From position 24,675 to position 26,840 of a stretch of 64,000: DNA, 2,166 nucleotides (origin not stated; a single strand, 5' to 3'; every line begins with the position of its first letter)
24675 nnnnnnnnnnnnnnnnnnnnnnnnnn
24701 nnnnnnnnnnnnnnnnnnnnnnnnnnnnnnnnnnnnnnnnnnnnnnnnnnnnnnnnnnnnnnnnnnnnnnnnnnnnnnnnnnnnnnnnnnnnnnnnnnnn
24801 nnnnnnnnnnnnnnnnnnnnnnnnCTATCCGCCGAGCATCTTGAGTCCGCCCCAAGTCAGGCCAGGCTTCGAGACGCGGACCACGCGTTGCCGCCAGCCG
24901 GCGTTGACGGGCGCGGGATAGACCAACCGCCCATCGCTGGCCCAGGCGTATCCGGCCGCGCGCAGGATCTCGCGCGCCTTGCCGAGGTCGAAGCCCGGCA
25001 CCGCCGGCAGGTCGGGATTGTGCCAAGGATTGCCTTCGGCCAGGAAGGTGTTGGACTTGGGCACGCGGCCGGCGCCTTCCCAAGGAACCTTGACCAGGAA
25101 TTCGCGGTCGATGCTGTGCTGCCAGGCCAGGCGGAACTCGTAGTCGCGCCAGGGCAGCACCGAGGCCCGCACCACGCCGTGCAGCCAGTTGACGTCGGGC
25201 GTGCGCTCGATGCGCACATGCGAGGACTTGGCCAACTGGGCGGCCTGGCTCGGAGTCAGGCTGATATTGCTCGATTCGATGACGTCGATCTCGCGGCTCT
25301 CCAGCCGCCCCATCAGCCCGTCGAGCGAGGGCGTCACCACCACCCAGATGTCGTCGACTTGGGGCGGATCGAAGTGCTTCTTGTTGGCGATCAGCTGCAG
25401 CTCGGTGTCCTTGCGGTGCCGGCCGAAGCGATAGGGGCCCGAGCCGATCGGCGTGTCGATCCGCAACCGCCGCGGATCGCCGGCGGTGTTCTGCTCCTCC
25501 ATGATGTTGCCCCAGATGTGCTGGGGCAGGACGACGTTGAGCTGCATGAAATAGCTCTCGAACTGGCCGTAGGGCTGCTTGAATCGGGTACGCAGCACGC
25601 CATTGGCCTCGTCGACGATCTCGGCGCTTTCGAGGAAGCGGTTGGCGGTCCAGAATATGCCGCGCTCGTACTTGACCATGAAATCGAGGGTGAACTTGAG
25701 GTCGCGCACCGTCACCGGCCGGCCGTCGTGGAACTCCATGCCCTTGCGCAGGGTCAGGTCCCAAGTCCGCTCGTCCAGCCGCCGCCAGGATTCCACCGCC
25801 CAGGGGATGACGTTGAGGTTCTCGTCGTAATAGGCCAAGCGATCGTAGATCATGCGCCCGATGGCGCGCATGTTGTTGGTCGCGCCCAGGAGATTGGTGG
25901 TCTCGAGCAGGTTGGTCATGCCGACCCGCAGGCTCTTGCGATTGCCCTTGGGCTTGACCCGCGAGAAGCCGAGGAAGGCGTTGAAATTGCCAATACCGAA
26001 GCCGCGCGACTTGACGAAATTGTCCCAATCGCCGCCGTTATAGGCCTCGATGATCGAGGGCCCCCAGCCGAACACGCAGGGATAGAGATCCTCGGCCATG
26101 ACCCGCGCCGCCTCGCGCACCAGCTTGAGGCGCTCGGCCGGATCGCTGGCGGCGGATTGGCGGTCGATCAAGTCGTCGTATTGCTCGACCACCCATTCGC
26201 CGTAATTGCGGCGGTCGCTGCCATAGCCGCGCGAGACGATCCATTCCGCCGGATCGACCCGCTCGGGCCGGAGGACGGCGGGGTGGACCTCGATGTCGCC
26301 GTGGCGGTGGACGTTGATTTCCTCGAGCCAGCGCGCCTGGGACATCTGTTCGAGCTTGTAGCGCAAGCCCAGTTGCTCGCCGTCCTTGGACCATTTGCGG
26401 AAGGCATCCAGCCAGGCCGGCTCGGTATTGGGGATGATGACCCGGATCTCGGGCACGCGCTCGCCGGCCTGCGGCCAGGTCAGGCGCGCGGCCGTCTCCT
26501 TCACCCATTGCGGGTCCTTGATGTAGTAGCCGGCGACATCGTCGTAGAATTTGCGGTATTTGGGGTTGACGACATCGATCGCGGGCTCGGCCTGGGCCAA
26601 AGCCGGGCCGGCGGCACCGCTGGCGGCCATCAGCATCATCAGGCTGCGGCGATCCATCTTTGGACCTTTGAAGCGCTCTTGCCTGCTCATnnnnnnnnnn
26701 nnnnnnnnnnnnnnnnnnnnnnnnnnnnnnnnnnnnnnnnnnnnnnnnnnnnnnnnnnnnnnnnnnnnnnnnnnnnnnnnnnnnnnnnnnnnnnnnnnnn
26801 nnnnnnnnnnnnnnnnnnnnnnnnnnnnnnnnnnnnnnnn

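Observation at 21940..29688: Dpp/Opp-type ABC operon interrupted by two PEP-mutase-family paralogs, with the two ATPase genes 5 kb apart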

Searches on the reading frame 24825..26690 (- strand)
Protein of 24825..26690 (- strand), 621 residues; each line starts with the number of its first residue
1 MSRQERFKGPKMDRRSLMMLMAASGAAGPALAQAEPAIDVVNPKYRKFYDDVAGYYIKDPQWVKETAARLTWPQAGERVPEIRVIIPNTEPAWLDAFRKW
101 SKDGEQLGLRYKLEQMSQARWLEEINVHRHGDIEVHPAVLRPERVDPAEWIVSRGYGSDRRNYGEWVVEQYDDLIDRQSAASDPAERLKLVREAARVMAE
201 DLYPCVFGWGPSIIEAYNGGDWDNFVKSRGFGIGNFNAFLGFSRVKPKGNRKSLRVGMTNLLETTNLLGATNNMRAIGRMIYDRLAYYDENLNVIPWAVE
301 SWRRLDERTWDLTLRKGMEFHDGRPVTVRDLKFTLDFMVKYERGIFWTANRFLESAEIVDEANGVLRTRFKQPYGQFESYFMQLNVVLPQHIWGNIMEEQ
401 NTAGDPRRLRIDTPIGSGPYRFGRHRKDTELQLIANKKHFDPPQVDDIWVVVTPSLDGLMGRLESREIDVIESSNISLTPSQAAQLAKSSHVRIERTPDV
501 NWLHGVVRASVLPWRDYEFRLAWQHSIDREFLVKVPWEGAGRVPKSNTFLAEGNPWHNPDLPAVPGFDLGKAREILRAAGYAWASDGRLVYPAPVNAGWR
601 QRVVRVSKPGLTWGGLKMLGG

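Call 3: search_protein_families(library=pfam, proteins=[window:24825-26690:-])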
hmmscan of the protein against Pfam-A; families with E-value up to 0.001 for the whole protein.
window:24825-26690:- (621 aa): 1 family
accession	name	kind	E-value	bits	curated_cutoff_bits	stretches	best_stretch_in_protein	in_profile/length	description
PF00496.27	SBP_bac_5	-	9.1e-44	150.5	32.4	1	294-590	2-291/368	Bacterial extracellular solute-binding proteins, family 5 Middle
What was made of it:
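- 24825..26690 (-): Periplasmic binding protein (621 aa) with an RR-containing signal peptide. Circularly permuted family-5 (cluster C) fold. SBP_bac_5 matches only residues 294-590 (call 3).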

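Call 4: search_protein_families(library=ncbifam, proteins=[window:24825-26690:-])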
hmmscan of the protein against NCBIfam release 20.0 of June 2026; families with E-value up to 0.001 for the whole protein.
window:24825-26690:- (621 aa): 10 families
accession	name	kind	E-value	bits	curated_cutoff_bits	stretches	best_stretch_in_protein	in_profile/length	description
TIGR02294.1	nickel_nikA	equivalog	6.8e-24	84.2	393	1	276-586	30-332/501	nickel ABC transporter substrate-binding protein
NF045468.1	Opp5A_nikA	equivalog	1.7e-19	69.7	600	1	262-589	26-325/488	nickel ABC transporter substrate-binding protein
NF045467.1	Opp4A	equivalog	1.3e-16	60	650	1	276-582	61-381/556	oligopeptide ABC transporter substrate-binding protein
NF047575.1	opine_bind_CntA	exception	1.5e-10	40.2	800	1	279-587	63-366/535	staphylopine-dependent metal ABC transporter substrate-binding lipoprotein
TIGR04028.1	SBP_KPN_01854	hypoth_equivalog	2.9e-10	39.4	468.5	1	280-587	29-337/509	TIGR04028 family ABC transporter substrate-binding protein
NF043070.1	DppA_dipep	equivalog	5.5e-09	35.1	1005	1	398-582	192-369/535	dipeptide ABC transporter periplasmic-binding protein DppA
NF011942.0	PRK15413.1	equivalog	7.7e-06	24.9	594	1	275-582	52-344/512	glutathione ABC transporter substrate-binding protein GsiB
NF011689.0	PRK15109.1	equivalog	4.3e-05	22.4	560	0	407-580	204-372/547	ABC transporter substrate-binding protein SapA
NF010149.0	PRK13626.1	equivalog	5.7e-05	22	476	1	258-456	130-307/552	HTH-type transcriptional regulator SgrR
NF011684.0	PRK15104.1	equivalog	6.8e-05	21.8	947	1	276-336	64-124/543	oligopeptide ABC transporter substrate-binding protein OppA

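Call 18: search_solved_structures(query=window:24825-26690:-, max_evalue=0.01, show_alignments=2)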
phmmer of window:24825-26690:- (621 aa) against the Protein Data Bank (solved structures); distinct sequences matched with E-value up to 0.01: 74 (the best 60 are shown).
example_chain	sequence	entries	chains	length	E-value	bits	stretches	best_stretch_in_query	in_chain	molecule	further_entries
1xoc_A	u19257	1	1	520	5.1e-21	78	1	266-582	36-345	Oligopeptide-binding protein appA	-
1dpp_A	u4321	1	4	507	5.2e-16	61.4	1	280-582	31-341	DIPEPTIDE BINDING PROTEIN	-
1dpe_A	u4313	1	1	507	5.3e-16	61.4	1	280-582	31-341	DIPEPTIDE-BINDING PROTEIN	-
8z1y_F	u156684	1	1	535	6.6e-16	61.1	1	280-582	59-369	Dipeptide-binding protein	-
8z1z_F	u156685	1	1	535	7.3e-16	60.9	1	280-582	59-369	Dipeptide-binding protein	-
5isu_A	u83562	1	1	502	6.6e-14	54.4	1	306-584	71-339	Lmo0135 protein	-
8efz_A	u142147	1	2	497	1.3e-13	53.5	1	279-589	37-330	Extracellular solute-binding protein family 5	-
5u4o_A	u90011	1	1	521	2.3e-13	52.6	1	276-581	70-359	ABC transporter substrate-binding protein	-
3tpa_A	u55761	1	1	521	2.2e-12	49.4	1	271-584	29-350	Heme-binding protein A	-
4oer_A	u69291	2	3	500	2.2e-12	49.4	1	272-587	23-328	NikA protein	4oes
4pft_A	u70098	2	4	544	2.6e-12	49.2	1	279-421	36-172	ABC transporter substrate-binding protein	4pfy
1vr5_A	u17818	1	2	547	2.6e-12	49.2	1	279-421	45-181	oligopeptide ABC transporter, periplasmic oligopeptide-binding protein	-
5yyb_A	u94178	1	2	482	3.9e-12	48.6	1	301-581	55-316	Putative ABC transporter periplasmic binding protein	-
5z99_A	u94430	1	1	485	4e-12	48.6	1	301-581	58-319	Putative ABC transporter periplasmic binding protein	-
5za4_A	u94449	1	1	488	4.1e-12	48.5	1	301-581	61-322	Putative ABC transporter periplasmic binding protein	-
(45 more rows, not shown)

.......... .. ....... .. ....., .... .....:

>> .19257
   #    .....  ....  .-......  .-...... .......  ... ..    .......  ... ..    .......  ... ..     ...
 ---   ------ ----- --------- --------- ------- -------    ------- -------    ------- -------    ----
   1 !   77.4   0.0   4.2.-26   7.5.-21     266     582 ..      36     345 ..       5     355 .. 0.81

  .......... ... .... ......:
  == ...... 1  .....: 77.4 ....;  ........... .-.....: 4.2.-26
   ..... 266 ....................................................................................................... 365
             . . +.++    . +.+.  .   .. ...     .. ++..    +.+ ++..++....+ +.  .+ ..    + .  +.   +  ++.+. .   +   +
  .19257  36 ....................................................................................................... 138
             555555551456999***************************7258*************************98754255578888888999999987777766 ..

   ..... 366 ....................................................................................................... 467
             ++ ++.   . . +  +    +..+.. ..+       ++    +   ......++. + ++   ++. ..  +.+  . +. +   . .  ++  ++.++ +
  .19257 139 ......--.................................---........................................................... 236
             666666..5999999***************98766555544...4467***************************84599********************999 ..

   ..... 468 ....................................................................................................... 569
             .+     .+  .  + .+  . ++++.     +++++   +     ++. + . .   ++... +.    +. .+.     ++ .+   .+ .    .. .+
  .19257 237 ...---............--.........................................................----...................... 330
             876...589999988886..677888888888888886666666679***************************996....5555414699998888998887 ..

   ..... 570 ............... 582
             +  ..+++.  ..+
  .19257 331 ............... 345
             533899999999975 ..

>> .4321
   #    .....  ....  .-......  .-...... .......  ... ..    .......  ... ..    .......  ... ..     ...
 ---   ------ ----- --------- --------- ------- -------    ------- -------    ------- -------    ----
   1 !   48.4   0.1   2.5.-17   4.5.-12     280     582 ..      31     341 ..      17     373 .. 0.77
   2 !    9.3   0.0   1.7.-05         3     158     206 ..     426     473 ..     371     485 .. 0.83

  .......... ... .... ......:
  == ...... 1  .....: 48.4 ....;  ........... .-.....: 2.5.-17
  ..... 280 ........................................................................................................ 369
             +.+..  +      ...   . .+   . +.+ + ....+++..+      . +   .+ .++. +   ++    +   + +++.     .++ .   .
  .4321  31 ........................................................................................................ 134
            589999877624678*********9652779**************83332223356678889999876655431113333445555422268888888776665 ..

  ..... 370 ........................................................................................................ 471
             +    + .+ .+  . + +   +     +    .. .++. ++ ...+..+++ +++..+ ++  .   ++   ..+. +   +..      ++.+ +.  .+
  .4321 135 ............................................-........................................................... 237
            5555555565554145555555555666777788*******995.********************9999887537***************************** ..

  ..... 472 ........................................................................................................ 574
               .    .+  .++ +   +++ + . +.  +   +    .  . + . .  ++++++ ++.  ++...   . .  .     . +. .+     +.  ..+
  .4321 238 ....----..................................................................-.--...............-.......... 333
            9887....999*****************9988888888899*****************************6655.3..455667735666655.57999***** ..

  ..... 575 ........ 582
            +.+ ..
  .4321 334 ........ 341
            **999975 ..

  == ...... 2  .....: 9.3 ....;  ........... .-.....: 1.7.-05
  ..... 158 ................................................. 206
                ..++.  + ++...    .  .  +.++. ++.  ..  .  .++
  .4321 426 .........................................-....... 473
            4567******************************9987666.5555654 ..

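Call 21: find_homologous_proteins(query=window:24825-26690:-)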
Query window:24825-26690:- (621 aa): 262 proteins with E <= 0.001 among 8000 candidates; the best 120 are listed.
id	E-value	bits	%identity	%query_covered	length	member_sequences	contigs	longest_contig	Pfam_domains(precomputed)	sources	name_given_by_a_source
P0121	0.0e+0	1455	100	100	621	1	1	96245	PF00496.28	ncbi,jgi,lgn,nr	ncbi:MAG: hypothetical protein FJX46_01505 [Alphaproteobacteria bacterium]|nr:hypothetical protein [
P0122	0.0e+0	1070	72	100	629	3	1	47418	PF00496.28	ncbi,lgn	-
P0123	0.0e+0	1065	73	99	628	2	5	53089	PF00496.28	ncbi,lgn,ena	-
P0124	0.0e+0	1062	71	98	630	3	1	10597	PF00496.28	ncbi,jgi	jgi:peptide/nickel transport system substrate-binding protein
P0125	0.0e+0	1062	71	98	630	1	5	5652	PF00496.28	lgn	-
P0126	0.0e+0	1057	70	100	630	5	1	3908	PF00496.28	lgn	-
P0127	0.0e+0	1056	69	100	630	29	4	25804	PF00496.28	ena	-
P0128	0.0e+0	1039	69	99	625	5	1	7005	PF00496.28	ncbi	ncbi:MAG: ABC transporter substrate-binding protein [Alphaproteobacteria bacterium]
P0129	0.0e+0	1034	69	98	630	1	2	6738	PF00496.28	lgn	-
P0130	0.0e+0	1029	72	95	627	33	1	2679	PF00496.28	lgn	-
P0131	0.0e+0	1028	70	96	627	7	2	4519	PF00496.28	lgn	-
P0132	0.0e+0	1025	69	100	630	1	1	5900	PF00496.28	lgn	-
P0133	0.0e+0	1022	70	98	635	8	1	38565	PF00496.28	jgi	jgi:peptide/nickel transport system substrate-binding protein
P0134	0.0e+0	1018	68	99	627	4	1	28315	PF00496.28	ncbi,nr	ncbi:MAG: hypothetical protein KIT20_09115 [Alphaproteobacteria bacterium]|nr:hypothetical protein [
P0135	0.0e+0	1015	68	100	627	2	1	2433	PF00496.28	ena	-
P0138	1.3e-295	1000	67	98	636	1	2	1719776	PF00496.28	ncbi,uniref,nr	ncbi:hypothetical protein FOZ76_00685 [Verticiella sediminum]|uniref:Solute-binding protein family 5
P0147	1.5e-285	967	65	98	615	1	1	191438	PF00496.28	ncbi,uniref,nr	ncbi:ABC transporter substrate-binding protein [Bradyrhizobium sp. LHD-71]|uniref:ABC transporter su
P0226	8.2e-235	799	53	99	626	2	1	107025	PF00496.28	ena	-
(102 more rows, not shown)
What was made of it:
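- Checked: One correction: the binding-protein gene more likely starts at 26690 (621 aa, as in the public gene call P0121, call 21) than at 26657.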

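Call 22: find_encoding_contigs(protein=P0138, flank=10000, max_places=1)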
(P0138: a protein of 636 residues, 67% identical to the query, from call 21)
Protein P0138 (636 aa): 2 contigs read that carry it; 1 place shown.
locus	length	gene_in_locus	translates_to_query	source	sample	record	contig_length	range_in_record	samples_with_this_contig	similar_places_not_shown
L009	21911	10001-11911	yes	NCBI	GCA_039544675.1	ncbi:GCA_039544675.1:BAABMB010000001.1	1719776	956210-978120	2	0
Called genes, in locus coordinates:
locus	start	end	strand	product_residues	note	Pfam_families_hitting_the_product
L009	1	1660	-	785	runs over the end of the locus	PF07660:STN, PF07715:Plug, PF00593:TonB_dep_Rec_b-barrel, PF14905:OMP_b-brl_3 (weak)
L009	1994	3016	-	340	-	PF16220:DUF4880, PF04773:FecR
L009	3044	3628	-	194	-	PF04542:Sigma70_r2, PF08281:Sigma70_r4_2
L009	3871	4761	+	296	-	PF00126:HTH_1, PF03466:LysR_substrate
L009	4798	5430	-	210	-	PF00694:Aconitase_C, PF27512:LeuD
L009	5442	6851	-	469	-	PF00330:Aconitase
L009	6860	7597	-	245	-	PF00392:GntR, PF07729:FCD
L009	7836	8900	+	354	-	PF00005:ABC_tran, PF08352:oligo_HPY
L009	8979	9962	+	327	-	PF13714:PEP_mutase, PF00463:ICL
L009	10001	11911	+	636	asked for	PF00496:SBP_bac_5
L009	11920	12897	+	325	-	PF19300:BPD_transp_1_N, PF00528:BPD_transp_1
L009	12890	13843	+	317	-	PF12911:OppC_N, PF00528:BPD_transp_1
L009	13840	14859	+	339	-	PF00005:ABC_tran, PF08352:oligo_HPY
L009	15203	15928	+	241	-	PF02678:Pirin, PF07883:Cupin_2 (weak), PF17954:Pirin_C_2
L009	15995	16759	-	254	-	PF00462:Glutaredoxin (weak), PF07291:MauE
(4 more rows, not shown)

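Call 23: find_encoding_contigs(protein=P0147, flank=10000, max_places=1)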
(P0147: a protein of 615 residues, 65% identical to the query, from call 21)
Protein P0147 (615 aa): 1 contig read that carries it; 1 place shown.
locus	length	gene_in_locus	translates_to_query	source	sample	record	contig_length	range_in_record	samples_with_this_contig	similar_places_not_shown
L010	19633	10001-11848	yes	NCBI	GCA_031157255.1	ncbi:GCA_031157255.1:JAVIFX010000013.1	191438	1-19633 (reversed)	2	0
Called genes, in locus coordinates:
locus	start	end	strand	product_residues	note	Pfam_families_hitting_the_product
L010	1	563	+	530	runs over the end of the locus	PF00067:p450 (faint)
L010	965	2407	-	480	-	PF03972:MmgE_PrpD_N, PF19305:MmgE_PrpD_C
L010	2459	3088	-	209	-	PF00694:Aconitase_C, PF27512:LeuD (weak)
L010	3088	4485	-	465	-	PF00330:Aconitase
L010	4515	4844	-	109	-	PF13714:PEP_mutase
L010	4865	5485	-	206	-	PF00694:Aconitase_C, PF27512:LeuD (weak)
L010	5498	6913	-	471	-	PF00330:Aconitase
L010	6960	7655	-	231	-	PF00392:GntR, PF07729:FCD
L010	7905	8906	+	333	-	PF00005:ABC_tran, PF08352:oligo_HPY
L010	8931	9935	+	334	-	PF13714:PEP_mutase, PF00463:ICL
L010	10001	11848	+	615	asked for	PF00496:SBP_bac_5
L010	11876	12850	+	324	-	PF19300:BPD_transp_1_N (weak), PF00528:BPD_transp_1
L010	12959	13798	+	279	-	PF12911:OppC_N, PF00528:BPD_transp_1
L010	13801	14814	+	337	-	PF00005:ABC_tran, PF13304:AAA_21 (faint), PF08352:oligo_HPY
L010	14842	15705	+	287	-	PF13714:PEP_mutase, PF00463:ICL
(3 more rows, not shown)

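Call 24: find_encoding_contigs(protein=P0226, flank=10000, max_places=1)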
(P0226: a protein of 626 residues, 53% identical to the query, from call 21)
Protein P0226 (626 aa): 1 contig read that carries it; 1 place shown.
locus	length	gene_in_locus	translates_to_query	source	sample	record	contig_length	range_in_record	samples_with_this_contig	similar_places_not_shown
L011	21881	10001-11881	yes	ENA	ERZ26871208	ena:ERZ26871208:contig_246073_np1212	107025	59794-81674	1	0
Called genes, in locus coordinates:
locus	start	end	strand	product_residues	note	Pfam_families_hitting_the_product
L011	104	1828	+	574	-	PF02776:TPP_enzyme_N, PF00205:TPP_enzyme_M, PF02775:TPP_enzyme_C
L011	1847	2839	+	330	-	PF00005:ABC_tran, PF08352:oligo_HPY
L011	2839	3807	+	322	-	PF19300:BPD_transp_1_N (weak), PF00528:BPD_transp_1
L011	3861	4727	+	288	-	PF12911:OppC_N (weak), PF00528:BPD_transp_1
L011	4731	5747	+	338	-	PF00005:ABC_tran, PF13304:AAA_21 (faint), PF08352:oligo_HPY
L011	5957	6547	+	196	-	PF00392:GntR, PF07729:FCD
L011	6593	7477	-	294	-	PF03781:FGE-sulfatase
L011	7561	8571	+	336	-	PF13714:PEP_mutase, PF00463:ICL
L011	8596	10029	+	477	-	PF03972:MmgE_PrpD_N, PF19305:MmgE_PrpD_C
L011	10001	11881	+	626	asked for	PF00496:SBP_bac_5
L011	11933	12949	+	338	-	PF03480:DctP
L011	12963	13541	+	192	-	PF02417:Chromate_transp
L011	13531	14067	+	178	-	PF02417:Chromate_transp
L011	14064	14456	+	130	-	-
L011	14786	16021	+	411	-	PF00144:Beta-lactamase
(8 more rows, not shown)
